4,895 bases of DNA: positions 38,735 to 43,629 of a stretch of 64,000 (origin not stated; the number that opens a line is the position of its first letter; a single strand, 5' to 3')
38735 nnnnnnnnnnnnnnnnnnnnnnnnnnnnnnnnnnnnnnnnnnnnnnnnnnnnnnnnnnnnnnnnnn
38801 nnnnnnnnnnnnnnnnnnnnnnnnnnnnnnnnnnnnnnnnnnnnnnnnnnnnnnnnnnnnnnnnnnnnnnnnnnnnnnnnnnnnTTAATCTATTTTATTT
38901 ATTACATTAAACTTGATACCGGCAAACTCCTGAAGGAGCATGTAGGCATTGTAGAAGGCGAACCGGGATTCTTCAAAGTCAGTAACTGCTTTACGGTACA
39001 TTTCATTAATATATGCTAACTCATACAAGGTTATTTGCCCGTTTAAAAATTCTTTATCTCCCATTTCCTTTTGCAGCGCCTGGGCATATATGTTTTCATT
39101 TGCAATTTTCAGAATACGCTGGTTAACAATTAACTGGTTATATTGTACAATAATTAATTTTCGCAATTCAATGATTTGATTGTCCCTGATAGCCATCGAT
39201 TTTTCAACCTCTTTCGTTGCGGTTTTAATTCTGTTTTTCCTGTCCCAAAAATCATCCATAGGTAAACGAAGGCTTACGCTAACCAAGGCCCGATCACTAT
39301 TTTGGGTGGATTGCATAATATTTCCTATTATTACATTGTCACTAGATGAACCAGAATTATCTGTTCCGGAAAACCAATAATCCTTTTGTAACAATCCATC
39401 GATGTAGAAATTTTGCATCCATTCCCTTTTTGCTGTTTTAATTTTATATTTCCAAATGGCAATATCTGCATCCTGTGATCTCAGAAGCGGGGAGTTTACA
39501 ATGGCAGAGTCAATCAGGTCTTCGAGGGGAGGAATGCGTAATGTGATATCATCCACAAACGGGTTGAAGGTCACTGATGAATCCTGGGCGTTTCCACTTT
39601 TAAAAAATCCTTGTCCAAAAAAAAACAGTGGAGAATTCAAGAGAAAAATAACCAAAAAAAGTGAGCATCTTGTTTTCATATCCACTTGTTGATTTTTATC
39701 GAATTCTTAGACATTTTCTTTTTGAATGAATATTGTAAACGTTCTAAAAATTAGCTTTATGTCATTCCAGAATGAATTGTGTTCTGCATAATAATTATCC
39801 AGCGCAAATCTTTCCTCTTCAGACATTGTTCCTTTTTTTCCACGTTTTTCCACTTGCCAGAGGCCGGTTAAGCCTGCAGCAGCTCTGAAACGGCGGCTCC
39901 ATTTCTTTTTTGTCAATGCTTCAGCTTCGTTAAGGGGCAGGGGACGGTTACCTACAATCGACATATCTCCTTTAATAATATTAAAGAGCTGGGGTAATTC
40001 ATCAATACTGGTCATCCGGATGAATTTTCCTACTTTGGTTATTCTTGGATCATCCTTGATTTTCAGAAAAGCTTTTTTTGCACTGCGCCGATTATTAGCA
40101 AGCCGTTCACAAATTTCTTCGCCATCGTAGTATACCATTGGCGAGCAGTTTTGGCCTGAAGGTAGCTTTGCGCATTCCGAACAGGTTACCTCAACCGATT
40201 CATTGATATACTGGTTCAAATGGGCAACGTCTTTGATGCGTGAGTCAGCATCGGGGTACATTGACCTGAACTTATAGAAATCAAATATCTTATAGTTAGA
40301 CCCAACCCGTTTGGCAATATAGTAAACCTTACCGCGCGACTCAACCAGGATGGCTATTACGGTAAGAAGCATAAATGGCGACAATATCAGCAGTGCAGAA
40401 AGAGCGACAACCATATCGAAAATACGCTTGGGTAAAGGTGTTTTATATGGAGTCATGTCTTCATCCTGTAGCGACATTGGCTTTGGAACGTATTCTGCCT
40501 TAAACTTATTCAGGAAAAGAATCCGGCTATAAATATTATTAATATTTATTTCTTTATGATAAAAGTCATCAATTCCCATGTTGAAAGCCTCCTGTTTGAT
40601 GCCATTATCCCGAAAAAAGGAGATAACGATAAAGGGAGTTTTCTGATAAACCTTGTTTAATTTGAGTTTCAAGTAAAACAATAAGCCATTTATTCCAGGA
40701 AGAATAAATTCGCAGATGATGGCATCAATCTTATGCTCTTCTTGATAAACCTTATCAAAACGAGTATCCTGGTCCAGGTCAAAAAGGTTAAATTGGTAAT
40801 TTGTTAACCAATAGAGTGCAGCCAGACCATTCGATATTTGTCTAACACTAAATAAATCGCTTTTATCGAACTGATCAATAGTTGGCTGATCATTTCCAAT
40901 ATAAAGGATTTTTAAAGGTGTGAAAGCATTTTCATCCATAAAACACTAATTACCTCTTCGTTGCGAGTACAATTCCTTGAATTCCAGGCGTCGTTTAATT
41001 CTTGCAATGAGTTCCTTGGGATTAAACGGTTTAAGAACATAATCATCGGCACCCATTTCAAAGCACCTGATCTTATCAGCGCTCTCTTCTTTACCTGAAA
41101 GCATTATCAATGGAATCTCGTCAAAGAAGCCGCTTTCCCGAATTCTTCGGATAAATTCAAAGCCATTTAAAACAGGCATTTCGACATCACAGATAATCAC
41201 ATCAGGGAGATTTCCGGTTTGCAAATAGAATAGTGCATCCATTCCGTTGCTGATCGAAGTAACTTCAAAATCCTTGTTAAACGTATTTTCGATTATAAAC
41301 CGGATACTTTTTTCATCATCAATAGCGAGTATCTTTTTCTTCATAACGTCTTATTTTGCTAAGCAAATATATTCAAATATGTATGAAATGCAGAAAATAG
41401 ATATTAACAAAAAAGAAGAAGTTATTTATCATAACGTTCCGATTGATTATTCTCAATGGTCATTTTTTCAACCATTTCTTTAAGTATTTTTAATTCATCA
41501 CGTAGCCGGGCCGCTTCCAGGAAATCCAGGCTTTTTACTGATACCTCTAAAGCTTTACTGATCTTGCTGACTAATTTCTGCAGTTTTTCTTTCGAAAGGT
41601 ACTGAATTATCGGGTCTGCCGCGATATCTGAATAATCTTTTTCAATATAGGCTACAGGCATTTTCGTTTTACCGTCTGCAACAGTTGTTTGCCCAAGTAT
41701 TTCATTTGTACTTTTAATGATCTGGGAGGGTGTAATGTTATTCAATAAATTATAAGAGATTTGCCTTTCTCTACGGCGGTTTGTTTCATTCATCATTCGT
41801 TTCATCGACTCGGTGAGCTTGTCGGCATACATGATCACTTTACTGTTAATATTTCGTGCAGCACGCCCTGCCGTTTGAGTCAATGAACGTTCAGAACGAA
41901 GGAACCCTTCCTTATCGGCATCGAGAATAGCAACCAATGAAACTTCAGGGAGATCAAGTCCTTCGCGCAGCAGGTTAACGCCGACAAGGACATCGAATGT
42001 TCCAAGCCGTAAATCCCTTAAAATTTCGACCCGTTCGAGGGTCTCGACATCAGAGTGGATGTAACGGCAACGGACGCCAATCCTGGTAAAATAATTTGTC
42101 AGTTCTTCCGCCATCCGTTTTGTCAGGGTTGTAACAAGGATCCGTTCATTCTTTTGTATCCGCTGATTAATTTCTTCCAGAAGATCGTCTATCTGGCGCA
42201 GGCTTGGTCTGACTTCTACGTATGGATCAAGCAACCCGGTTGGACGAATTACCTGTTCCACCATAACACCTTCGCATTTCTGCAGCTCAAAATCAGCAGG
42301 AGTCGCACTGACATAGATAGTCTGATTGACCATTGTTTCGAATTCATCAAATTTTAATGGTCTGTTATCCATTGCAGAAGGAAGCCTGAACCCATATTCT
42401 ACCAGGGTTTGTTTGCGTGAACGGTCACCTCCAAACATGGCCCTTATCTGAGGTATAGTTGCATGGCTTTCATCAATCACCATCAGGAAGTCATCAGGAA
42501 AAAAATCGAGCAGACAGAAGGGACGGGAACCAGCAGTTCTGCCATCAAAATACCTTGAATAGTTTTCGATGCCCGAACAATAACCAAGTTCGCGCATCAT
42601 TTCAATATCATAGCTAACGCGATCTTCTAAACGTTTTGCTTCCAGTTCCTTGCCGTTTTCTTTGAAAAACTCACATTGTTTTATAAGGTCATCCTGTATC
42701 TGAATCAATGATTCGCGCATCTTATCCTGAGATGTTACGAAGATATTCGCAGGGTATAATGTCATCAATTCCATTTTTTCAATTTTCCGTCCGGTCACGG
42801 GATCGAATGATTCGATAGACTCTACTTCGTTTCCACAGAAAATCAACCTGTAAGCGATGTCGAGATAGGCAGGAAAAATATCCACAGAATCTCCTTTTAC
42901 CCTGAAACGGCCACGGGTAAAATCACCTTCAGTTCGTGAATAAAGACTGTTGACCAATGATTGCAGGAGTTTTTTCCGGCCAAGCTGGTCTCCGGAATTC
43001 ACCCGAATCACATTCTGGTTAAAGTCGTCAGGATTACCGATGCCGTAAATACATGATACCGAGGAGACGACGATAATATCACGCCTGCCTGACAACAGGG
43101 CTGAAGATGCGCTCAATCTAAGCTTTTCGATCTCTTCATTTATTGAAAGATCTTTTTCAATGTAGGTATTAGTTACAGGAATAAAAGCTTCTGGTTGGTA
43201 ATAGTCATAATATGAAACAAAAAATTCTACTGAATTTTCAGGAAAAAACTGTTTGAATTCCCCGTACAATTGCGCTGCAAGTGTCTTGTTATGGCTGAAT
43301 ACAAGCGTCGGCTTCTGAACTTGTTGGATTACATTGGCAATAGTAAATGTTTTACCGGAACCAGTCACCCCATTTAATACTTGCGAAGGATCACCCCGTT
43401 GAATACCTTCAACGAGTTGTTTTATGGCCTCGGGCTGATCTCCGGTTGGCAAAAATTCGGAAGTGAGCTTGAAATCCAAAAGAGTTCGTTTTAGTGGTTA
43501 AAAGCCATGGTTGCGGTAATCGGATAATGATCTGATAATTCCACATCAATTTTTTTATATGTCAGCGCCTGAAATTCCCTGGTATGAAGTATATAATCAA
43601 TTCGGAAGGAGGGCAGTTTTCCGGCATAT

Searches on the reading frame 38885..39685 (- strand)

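Call 3: search_protein_families(library=pfam, proteins=[window:38885-39685:-], max_evalue=0.01)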
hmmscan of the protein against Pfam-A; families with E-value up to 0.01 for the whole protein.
window:38885-39685:- (266 aa): 1 family
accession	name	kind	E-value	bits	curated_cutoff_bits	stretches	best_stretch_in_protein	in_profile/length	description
PF02321.23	OEP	-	4.5e-15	56.4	22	1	54-254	1-185/187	Outer membrane efflux protein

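Call 5: search_protein_families(library=ncbifam, proteins=[window:38885-39685:-], max_evalue=0.001)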
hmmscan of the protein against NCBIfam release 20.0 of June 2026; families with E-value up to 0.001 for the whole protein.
window:38885-39685:- (266 aa): 0 families

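Call 65: search_protein_families(library=pfam, proteins=[window:38888-39685:-], max_evalue=10)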
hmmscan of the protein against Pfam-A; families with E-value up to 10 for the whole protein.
window:38888-39685:- (266 aa): 1 family
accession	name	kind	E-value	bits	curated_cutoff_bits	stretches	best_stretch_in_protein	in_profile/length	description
PF02321.23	OEP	-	4.5e-15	56.4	22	1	54-254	1-185/187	Outer membrane efflux protein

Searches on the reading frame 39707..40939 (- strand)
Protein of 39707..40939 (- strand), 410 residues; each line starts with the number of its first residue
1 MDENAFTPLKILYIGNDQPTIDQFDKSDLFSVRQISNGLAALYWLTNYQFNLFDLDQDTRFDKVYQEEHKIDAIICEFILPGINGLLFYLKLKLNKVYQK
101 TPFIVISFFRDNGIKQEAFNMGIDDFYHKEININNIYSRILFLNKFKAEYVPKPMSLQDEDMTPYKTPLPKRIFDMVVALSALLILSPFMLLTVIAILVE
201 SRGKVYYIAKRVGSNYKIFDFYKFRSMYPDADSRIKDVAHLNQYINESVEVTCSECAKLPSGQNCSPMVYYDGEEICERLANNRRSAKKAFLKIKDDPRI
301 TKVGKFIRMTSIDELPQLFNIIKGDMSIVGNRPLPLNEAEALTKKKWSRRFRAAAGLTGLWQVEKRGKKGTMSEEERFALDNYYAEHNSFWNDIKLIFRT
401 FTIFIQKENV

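Call 3: search_protein_families(library=pfam, proteins=[window:39707-40939:-], max_evalue=0.01)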
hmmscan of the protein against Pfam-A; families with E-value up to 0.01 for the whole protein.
window:39707-40939:- (410 aa): 2 families
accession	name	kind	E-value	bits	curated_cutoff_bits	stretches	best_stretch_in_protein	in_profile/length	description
PF02397.22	Bac_transf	-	3.2e-58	196.7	27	1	171-405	1-178/179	Bacterial sugar transferase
PF00072.30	Response_reg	-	3.8e-10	40.3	30.2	1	67-140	39-110/111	Response regulator receiver domain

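Call 5: search_protein_families(library=ncbifam, proteins=[window:39707-40939:-], max_evalue=0.001)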
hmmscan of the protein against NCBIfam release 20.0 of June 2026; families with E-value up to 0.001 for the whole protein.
window:39707-40939:- (410 aa): 17 families
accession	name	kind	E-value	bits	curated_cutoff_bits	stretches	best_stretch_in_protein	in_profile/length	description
TIGR03025.1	EPS_sugtrans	subfamily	2.2e-68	231.5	295.55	1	155-409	243-443/445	exopolysaccharide biosynthesis polyprenyl glycosylphosphotransferase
TIGR03022.1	WbaP_sugtrans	subfamily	4.6e-57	194.3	403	2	289-408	338-453/456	undecaprenyl-phosphate galactose phosphotransferase WbaP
TIGR03023.1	WcaJ_sugtrans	equivalog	5.9e-55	187.3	410.75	2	290-409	329-451/453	undecaprenyl-phosphate glucose phosphotransferase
NF052601.1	undeca_RfbP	equivalog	7.2e-52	176.1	330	2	274-408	106-239/244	undecaprenyl-phosphate galactose phosphotransferase family protein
NF041877.1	EPS_EpsZ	equivalog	1.7e-42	145.7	800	2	272-405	325-453/459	exopolysaccharide biosynthesis polyisoprenyl-phosphate hexose-1-phosphate transferase EpsZ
TIGR03013.1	EpsB_2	subfamily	1.9e-40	139.3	393.35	2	290-406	320-438/443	TIGR03013 family XrtA/PEP-CTERM system glycosyltransferase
NF011751.0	PRK15204.1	equivalog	1e-36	126.6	907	2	268-408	335-473/476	undecaprenyl-phosphate galactose phosphotransferase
NF050817.1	PolSacchBiosHfsE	equivalog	1.9e-34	119.2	750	2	293-402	341-457/467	polysaccharide biosynthesis protein HfsE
NF007518.0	PRK10124.1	equivalog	9.3e-31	107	684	2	294-407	343-461/464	undecaprenyl-phosphate glucose phosphotransferase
NF045514.1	glycotran_HepC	equivalog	2.3e-22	79.4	140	1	170-339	116-217/220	heterocyst development glycosyltransferase HepC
NF007135.0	PRK09581.1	equivalog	2.5e-06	26.6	474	1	67-148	43-124/457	PleD family two-component system response regulator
NF007005.1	PRK09468.1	equivalog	1.5e-05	24.5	331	1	44-162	22-137/237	osmolarity response regulator transcription factor OmpR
TIGR02875.1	spore_0_A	equivalog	4.8e-05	22.7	200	1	67-148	45-126/262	sporulation transcription factor Spo0A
NF045991.1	RespRegCtrARhodob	equivalog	7.2e-05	22.6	350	1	70-140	44-112/224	response regulator transcription factor CtrA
NF008078.0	PRK10816.1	equivalog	0.00032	20.3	336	1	54-205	28-168/223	two-component system response regulator PhoP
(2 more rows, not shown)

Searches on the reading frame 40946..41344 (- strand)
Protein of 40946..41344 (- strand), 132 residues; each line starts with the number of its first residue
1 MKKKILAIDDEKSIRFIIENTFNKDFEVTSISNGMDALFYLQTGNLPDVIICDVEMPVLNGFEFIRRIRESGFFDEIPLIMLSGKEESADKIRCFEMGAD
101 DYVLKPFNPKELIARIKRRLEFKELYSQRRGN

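Call 3: search_protein_families(library=pfam, proteins=[window:40946-41344:-], max_evalue=0.01)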
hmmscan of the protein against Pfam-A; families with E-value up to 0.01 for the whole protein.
window:40946-41344:- (132 aa): 1 family
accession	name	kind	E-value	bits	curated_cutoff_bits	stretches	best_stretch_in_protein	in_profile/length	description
PF00072.30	Response_reg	-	2.1e-28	99.1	30.2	1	5-117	1-111/111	Response regulator receiver domain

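Call 5: search_protein_families(library=ncbifam, proteins=[window:40946-41344:-], max_evalue=0.001)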
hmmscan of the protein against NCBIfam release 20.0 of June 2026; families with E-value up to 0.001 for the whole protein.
window:40946-41344:- (132 aa): 94 families (the best 25 are shown)
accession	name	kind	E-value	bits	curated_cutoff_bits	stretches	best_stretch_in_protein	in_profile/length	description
TIGR02154.1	PhoB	equivalog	1.9e-29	102.6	296.2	1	1-120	1-120/226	phosphate regulon transcriptional regulator PhoB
NF033117.2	vanR_ACDEGLN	exception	3.5e-28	98.7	350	1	5-129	1-122/226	VanR-ABDEGLN family response regulator transcription factor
NF045944.1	ResRegRpaBCyano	equivalog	3.2e-26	92.1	330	1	6-120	1-112/229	response regulator transcription factor RpaB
NF040689.1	MtrAB_MtrA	equivalog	1.7e-25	89.7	300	1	5-123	1-116/219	MtrAB system response regulator MtrA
NF008296.0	PRK11083.1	equivalog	1.8e-25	89.7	273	1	2-121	3-119/228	two-component system response regulator CreB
NF040534.1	resp_reg_YycF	equivalog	2.2e-25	89.3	340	1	3-122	1-117/231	response regulator YycF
NF000403.1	vanR-C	exception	5e-25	88.4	480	1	1-128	1-125/231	vancomycin resistance response regulator transcription factor VanR-C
NF007005.1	PRK09468.1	equivalog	3e-24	85.8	331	1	2-120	3-119/237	osmolarity response regulator transcription factor OmpR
TIGR01387.1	cztR_silR_copR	subfamily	1.3e-23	83.8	279.2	1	6-122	2-116/218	heavy metal response regulator transcription factor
NF012227.0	AdeR_RR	equivalog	1.3e-23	83.7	340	1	2-121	11-127/239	efflux system response regulator transcription factor AdeR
NF041733.1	resp_reg_CseB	equivalog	5.6e-23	81.5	350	1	4-120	2-115/228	two-component system response regulator CseB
NF007135.0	PRK09581.1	equivalog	7.2e-23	81.1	474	1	1-126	1-126/457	PleD family two-component system response regulator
NF033120.0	vanR_FM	exception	8.9e-22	77.9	460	1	4-120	5-118/231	vancomycin resistance response regulator transcription factor, VanR-F/VanR-M family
NF000404.1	vanR-D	exception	1e-21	77.5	500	1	1-127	1-123/232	vancomycin resistance response regulator transcription factor VanR-D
NF053854.1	RespRegPhoBBctds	equivalog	4.2e-21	75.3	270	1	5-121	1-116/225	two-component system response regulator PhoB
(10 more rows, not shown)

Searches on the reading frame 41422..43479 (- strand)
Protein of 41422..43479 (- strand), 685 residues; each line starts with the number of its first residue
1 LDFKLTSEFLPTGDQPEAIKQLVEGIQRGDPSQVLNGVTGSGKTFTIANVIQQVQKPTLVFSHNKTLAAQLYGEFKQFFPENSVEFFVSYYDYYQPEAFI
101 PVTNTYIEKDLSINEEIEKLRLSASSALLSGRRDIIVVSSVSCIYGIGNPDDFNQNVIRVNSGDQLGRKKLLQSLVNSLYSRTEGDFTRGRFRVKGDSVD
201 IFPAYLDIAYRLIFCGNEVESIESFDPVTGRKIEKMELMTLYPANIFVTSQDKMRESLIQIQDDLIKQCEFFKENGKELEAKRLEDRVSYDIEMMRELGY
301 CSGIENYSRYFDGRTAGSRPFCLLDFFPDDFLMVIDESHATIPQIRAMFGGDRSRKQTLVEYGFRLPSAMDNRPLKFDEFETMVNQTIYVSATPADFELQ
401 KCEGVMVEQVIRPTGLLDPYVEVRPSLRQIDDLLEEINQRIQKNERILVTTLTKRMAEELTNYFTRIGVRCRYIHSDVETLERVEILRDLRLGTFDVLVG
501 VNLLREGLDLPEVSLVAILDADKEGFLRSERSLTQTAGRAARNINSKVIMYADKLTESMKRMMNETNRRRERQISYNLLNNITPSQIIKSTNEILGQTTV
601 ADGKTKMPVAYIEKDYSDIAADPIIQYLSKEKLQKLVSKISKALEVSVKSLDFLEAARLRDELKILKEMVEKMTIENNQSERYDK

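Call 4: search_protein_families(library=pfam, proteins=[window:41422-43479:-], max_evalue=0.01)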
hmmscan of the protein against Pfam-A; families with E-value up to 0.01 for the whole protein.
window:41422-43479:- (685 aa): 10 families
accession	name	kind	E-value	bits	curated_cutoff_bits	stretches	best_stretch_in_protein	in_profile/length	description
PF17757.6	UvrB_inter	-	2.9e-28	98.3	22.9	1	158-247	1-91/91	UvrB interaction domain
PF00271.37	Helicase_C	-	6.1e-20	72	23.5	1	431-543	4-109/110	Helicase conserved C-terminal domain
PF12344.14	UvrB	-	3.7e-17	62.3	27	1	550-590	1-41/43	Ultra-violet resistance protein B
PF04851.21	ResIII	-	4.6e-13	49.8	22.5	1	14-84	7-82/164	Type III restriction enzyme, res subunit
PF00270.35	DEAD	-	8.1e-06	26.1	26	1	14-82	3-72/167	DEAD/DEAH box helicase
PF02151.25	UVR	-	0.00057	20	21.5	1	635-667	2-34/36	UvrB/uvrC motif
PF13401.12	AAA_22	-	0.00075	20.2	27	0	32-60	7-37/130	AAA domain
PF13191.12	AAA_16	-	0.0018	19.2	32.6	0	17-63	10-58/167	AAA ATPase domain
PF00580.27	UvrD-helicase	-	0.0056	16.8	23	0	434-639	35-144/271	UvrD/REP helicase N-terminal domain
PF13604.12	AAA_30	-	0.0061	16.7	27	0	14-71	5-62/191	AAA domain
